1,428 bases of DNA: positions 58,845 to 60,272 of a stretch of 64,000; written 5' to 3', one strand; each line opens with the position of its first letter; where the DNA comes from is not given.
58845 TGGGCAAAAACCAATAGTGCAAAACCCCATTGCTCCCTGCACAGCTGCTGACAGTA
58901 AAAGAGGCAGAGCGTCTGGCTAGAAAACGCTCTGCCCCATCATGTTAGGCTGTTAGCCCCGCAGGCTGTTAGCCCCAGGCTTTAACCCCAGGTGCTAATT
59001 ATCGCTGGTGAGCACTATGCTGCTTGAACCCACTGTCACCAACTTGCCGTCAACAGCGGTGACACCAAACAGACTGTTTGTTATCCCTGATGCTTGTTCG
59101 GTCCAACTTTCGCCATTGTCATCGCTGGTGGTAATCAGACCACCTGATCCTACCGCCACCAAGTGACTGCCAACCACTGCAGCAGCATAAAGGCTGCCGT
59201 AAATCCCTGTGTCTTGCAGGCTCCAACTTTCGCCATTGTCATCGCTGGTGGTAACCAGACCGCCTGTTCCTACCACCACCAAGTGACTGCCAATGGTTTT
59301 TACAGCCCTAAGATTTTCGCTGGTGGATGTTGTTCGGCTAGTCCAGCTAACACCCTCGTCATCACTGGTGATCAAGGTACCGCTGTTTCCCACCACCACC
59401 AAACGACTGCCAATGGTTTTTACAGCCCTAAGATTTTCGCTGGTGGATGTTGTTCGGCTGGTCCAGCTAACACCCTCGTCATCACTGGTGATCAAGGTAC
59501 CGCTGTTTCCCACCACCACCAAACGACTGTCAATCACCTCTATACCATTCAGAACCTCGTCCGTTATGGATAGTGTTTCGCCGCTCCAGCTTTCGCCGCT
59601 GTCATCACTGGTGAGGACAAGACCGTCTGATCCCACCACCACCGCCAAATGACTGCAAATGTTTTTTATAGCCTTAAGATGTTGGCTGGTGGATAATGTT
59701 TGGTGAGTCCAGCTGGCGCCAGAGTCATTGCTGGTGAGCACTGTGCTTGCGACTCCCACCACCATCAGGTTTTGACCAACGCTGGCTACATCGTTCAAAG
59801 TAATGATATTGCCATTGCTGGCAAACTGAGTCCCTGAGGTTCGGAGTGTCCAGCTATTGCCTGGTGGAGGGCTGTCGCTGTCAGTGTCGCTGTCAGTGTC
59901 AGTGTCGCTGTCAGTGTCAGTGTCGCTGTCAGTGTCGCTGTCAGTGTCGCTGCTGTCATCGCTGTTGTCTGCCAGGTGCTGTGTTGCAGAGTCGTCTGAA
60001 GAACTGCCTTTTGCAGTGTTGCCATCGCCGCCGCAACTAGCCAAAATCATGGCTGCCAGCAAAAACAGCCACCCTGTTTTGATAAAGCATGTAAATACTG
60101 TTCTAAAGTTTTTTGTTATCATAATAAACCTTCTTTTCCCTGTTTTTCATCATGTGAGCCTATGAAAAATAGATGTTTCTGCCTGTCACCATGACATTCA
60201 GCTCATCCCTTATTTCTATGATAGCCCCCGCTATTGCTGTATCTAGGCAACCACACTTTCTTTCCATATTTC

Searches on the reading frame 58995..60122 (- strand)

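Call 64: search_protein_families(library=pfam, proteins=[window:58995-60122:-])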
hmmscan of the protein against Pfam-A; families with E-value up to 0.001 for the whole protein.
window:58995-60122:- (375 aa): 4 families
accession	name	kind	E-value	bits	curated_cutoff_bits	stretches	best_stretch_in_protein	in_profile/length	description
PF14870.12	PSII_BNR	-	1.4e-14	54.5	27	3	243-366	33-164/303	Photosynthesis system II assembly factor YCF48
PF19755.4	DUF6242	-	4.4e-06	27.1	29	0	218-300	128-217/217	Domain of unknown function (DUF6242)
PF13088.12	BNR_2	-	1.8e-05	24.7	31.4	0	231-290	64-125/277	BNR repeat-like domain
PF02012.26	BNR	-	2e-05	24.3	27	0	292-302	2-12/12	BNR/Asp-box repeat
